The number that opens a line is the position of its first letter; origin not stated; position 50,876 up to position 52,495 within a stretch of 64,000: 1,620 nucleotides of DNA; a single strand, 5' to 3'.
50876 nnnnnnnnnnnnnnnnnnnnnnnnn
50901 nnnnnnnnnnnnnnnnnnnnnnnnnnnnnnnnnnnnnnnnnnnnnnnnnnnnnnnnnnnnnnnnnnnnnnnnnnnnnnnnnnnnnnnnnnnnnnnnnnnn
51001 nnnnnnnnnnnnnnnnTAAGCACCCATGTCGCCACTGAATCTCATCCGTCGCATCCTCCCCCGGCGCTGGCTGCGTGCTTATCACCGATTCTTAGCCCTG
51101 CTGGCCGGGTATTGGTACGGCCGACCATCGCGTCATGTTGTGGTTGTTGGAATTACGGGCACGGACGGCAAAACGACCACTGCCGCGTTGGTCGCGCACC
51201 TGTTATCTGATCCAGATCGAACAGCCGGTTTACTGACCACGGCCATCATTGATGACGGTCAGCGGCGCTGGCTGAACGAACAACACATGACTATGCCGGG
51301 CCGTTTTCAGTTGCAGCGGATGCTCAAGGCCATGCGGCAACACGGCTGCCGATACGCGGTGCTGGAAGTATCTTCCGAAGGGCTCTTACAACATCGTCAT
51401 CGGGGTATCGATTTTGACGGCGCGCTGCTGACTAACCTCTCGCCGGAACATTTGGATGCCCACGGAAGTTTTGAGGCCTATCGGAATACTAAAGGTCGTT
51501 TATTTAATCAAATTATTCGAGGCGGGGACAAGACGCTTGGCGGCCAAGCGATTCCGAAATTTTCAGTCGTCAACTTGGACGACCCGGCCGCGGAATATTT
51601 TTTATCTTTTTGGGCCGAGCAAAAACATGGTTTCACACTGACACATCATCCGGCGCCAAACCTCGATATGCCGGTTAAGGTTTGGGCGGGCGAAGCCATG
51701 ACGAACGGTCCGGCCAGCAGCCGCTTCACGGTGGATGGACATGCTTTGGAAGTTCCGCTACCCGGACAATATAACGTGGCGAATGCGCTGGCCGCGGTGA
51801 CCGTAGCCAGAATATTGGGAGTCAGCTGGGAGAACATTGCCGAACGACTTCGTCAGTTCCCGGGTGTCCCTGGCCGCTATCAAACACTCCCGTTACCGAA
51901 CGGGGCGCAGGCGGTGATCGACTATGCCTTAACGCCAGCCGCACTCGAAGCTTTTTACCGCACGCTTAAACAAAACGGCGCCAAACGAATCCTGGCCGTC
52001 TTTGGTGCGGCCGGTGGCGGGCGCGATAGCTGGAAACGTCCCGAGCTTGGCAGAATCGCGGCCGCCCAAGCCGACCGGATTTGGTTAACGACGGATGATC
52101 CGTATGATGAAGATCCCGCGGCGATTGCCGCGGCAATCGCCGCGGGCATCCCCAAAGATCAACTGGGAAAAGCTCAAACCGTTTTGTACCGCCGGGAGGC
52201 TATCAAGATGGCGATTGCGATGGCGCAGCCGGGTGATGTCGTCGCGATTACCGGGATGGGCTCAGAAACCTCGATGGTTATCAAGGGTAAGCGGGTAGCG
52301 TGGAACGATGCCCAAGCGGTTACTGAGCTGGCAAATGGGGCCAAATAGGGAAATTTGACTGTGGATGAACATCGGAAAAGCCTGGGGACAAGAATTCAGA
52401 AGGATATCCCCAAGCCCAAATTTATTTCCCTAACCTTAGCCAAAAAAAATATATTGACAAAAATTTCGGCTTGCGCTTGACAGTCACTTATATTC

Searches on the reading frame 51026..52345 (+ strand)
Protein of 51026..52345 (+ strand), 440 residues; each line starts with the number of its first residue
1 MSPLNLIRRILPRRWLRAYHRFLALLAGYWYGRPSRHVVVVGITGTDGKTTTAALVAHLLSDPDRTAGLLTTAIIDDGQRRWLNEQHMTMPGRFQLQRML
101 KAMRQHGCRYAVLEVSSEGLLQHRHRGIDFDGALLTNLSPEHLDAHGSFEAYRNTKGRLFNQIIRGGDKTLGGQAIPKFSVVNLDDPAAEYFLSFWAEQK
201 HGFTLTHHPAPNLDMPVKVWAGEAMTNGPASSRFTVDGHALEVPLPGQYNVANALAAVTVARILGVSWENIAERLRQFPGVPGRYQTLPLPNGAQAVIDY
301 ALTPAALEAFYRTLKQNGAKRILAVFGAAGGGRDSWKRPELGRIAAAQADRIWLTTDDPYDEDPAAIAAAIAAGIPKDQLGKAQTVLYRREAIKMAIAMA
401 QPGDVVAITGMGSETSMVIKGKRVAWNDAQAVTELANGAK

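Call 13: search_protein_families(library=pfam, proteins=[window:51026-52345:+], max_evalue=1)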
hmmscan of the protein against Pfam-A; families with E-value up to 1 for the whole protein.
window:51026-52345:+ (440 aa): 5 families
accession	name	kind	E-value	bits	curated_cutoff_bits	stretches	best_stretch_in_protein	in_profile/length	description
PF08245.18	Mur_ligase_M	-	1.1e-40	140.2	24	1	43-261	1-200/200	Mur ligase middle domain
PF02875.26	Mur_ligase_C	-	2e-23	84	28.4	1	283-411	1-126/127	Mur ligase, glutamate ligase domain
PF03737.21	RraA-like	-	0.024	15.3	24.5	1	378-422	28-75/152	Aldolase/RraA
PF22262.2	DUF6950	-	0.066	13.7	27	1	394-428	82-116/134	Domain of unknown function (DUF6950)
PF00448.28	SRP54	-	0.1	12.7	22.7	1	37-70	3-35/196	SRP54-type protein, GTPase domain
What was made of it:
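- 51026..52348 (+): MurE-like ligase, 440 aa, lacking the N-terminal UDP-binding domain. Pfam finds only Mur_ligase_M and Mur_ligase_C (call 13).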

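Call 14: search_protein_families(library=ncbifam, proteins=[window:51026-52345:+], max_evalue=1)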
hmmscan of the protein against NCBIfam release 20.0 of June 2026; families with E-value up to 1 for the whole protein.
window:51026-52345:+ (440 aa): 28 families (the best 25 are shown)
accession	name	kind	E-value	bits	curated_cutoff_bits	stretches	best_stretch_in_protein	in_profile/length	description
TIGR01085.1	murE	subfamily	1e-102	344.5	257.3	1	21-435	68-470/472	UDP-N-acetylmuramyl-tripeptide synthetase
NF001126.0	PRK00139.1-4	equivalog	2.6e-96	323.1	373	1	20-436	86-482/486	UDP-N-acetylmuramoyl-L-alanyl-D-glutamate--2,6-diaminopimelate ligase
NF001124.0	PRK00139.1-2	equivalog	9.2e-94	314.9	476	1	20-436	93-492/500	UDP-N-acetylmuramoyl-L-alanyl-D-glutamate--2,6-diaminopimelate ligase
NF008896.0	PRK11929.1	equivalog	1.6e-92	310.9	1023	1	20-433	94-495/965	bifunctional UDP-N-acetylmuramoyl-L-alanyl-D-glutamate--2,6-diaminopimelate ligase MurE/UDP-N-acetylmuramoyl-tripeptide--D-alanyl-D-alanine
NF001123.0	PRK00139.1-1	equivalog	8.2e-73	245.7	586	1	18-437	87-490/493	UDP-N-acetylmuramoyl-L-alanyl-D-glutamate--2,6-diaminopimelate ligase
NF010628.0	PRK14022.1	equivalog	5.2e-63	213.4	536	1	21-433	94-477/483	UDP-N-acetylmuramoyl-L-alanyl-D-glutamate--L-lysine ligase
NF001130.0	PRK00139.2-4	equivalog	2.5e-51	175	715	2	233-433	310-507/516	UDP-N-acetylmuramoyl-L-alanyl-D-glutamate--2,6-diaminopimelate ligase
NF001127.0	PRK00139.2-1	equivalog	1.3e-38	133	997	2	245-426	321-500/520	UDP-N-acetylmuramoyl-L-alanyl-D-glutamate--2,6-diaminopimelate ligase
NF001129.0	PRK00139.2-3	equivalog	1.9e-38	132.2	762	1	20-432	100-510/517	UDP-N-acetylmuramoyl-L-alanyl-D-glutamate--2,6-diaminopimelate ligase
NF001131.0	PRK00139.2-5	equivalog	1.2e-33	116.7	1000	2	240-426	290-472/483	UDP-N-acetylmuramoyl-L-alanyl-D-glutamate--2,6-diaminopimelate ligase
TIGR02068.2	cya_phycin_syn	equivalog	3.2e-29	101.5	850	1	36-409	477-847/862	cyanophycin synthetase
NF010623.0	PRK14016.1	subfamily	2.6e-25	88.7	877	1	37-409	479-849/871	cyanophycin synthetase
TIGR01087.1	murD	equivalog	4.9e-23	81.9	211.95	2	99-302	143-325/441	UDP-N-acetylmuramoyl-L-alanine--D-glutamate ligase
NF053645.1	pMurC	equivalog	1.2e-22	80.3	560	2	239-320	309-391/492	pseudomurein biosynthesis peptide ligase pMurC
TIGR01082.1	murC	equivalog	2.3e-21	76.4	335.1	2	133-413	171-440/449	UDP-N-acetylmuramate--L-alanine ligase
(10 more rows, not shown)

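Call 57: find_homologous_proteins(query=window:51026-52345:+, max_evalue=1e-30)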
Query window:51026-52345:+ (440 aa): 2379 proteins with E <= 1e-30 among 8000 candidates; the best 120 are listed.
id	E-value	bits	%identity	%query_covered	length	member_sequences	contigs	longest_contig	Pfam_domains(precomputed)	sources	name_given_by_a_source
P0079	1.3e-296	1001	100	100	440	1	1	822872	PF02875.27,PF08245.19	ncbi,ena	-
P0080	7.8e-187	640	65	98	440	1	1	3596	PF02875.27,PF08245.19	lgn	-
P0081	1.1e-165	570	59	98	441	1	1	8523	PF02875.27,PF08245.19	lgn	-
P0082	1.4e-163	563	59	95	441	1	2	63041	PF02875.27,PF08245.19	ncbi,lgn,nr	ncbi:MAG: UDP-N-acetylmuramoyl-L-alanyl-D-glutamate--2,6-diaminopimelate ligase [Candidatus Kerfeldb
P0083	3.3e-160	552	57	100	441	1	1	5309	PF02875.27,PF08245.19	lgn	-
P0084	1.4e-159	550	57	100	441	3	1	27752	PF02875.27,PF08245.19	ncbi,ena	-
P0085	3.3e-159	549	58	99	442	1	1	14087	PF02875.27,PF08245.19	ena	-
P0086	1.1e-158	547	57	98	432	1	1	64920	PF02875.27,PF08245.19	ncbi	-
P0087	1.1e-158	547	57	98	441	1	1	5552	PF02875.27,PF08245.19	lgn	-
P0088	2.1e-157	543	58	95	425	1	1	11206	PF02875.27,PF08245.19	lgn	-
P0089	2.3e-157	543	56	100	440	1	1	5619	PF02875.27,PF08245.19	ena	-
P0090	3.1e-157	542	56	100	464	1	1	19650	PF02875.27,PF08245.19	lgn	-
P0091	6.4e-157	541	57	98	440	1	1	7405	PF02875.27,PF08245.19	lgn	-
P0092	1.2e-156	540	55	98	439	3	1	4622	PF02875.27,PF08245.19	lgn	-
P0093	7.0e-156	538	56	98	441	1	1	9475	PF02875.27,PF08245.19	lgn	-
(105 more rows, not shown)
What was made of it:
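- On MurE (TIGR01085): The top 120 homologs show the same (call 57).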

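Call 58: search_solved_structures(query=window:51026-52345:+, show_alignments=1, max_evalue=1e-20)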
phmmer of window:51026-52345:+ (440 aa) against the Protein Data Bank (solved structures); distinct sequences matched with E-value up to 1e-20: 13.
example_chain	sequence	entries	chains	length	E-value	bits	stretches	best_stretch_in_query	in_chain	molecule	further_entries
8g6p_A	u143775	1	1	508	2.5e-56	194.7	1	23-428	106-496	UDP-N-acetylmuramoyl-L-alanyl-D-glutamate--2,6-diaminopimelate ligase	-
2wtz_A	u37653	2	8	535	5.5e-54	187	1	23-422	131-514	UDP-N-ACETYLMURAMOYL-L-ALANYL-D-GLUTAMATE--2,6-DIAMINOPIMELATE LIGASE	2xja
4bub_A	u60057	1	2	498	8.9e-53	183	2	246-435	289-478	UDP-N-ACETYLMURAMOYL-L-ALANYL-D-GLUTAMATE--LD-LYSINE LIGASE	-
8f5d_A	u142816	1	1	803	5.3e-52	180.4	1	21-430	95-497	Multifunctional fusion protein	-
8w9z_N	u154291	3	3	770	1.4e-49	172.4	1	21-431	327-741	UDP-N-acetylmuramoyl-L-alanyl-D-glutamate--2, 6-diaminopimelate ligase-like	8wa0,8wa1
7d27_A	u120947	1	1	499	1e-47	166.3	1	39-430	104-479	UDP-N-acetylmuramoyl-L-alanyl-D-glutamate--2,6-diaminopimelate ligase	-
1e8c_A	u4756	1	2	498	4.9e-46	160.8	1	12-435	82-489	UDP-N-ACETYLMURAMOYLALANYL-D-GLUTAMATE--2,6-DIAMINOPIMELATE LIGASE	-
7b53_A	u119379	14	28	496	4.9e-46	160.7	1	12-435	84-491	UDP-N-acetylmuramoyl-L-alanyl-D-glutamate--2,6-diaminopimelate ligase | UDP-N-acetylmuramoyl-L-alanyl-D-glutamate-2,6-diaminopimelate ligase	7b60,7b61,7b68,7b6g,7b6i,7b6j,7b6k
7b6o_A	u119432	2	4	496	6.3e-46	160.4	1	12-435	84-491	UDP-N-acetylmuramoyl-L-alanyl-D-glutamate-2,6-diaminopimelate ligase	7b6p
4c12_A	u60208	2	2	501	5.6e-42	147.4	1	21-421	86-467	UDP-N-ACETYLMURAMOYL-L-ALANYL-D-GLUTAMATE--L-LYSINE LIGASE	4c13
8qma_O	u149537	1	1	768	1.7e-40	142.5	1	22-375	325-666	PAP11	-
8r5o_Q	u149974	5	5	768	3.3e-40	141.6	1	22-375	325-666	PAP11 | PAP11, MurE-like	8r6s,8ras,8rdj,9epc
8xzv_J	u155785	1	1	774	6e-37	130.8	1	23-431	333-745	MurE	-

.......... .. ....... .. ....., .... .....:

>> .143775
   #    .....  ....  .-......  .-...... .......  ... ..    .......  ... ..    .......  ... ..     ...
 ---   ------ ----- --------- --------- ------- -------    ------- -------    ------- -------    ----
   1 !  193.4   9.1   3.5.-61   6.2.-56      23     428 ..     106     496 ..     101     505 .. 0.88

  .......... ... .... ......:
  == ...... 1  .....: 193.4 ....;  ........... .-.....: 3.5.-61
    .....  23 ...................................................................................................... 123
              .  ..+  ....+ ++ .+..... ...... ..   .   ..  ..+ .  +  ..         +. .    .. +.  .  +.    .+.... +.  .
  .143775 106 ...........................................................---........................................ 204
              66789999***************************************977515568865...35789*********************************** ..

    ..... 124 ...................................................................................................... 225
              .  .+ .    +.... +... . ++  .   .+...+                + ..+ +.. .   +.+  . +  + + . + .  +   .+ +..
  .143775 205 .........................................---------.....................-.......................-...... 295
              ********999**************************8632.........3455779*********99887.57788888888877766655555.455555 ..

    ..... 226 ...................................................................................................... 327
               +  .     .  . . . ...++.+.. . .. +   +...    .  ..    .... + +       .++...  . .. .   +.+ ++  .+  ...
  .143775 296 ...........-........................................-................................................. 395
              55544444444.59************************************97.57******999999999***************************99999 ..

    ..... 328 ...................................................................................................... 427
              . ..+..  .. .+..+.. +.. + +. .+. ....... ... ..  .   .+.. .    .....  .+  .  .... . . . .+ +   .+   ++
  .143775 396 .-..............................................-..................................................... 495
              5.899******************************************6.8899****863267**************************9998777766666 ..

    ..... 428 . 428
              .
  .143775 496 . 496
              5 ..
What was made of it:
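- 51026..52348 (+): It aligns to E. coli MurE residues 82-489 (call 58).
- On MurE (TIGR01085): GTDGKT is visible in the alignment (call 58). The protein aligns to E. coli MurE from residue 82 (call 58). It reads DDPY where the PDB chain 8g6p has DNPR (call 58).
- Closest known: MurE, UDP-MurNAc-tripeptide synthetase. Same: The P-loop GTDGKT and the middle and C-terminal domains are present (calls 13, 14, 58).
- Closest known: MurE, UDP-MurNAc-tripeptide synthetase. Different: The DNPR motif reads DDPY (call 58).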

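Call 79: find_encoding_contigs(protein=P0080, flank=2500, max_places=1)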
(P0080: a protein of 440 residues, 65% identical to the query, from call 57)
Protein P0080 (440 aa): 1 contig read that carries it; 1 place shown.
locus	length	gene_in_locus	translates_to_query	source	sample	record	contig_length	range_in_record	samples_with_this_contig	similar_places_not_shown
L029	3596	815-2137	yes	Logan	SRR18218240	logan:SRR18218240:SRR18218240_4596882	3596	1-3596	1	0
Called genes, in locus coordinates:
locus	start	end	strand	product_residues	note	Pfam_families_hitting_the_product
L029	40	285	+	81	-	-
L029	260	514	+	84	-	-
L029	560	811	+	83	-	-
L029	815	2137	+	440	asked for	PF08245:Mur_ligase_M, PF02875:Mur_ligase_C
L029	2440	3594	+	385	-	?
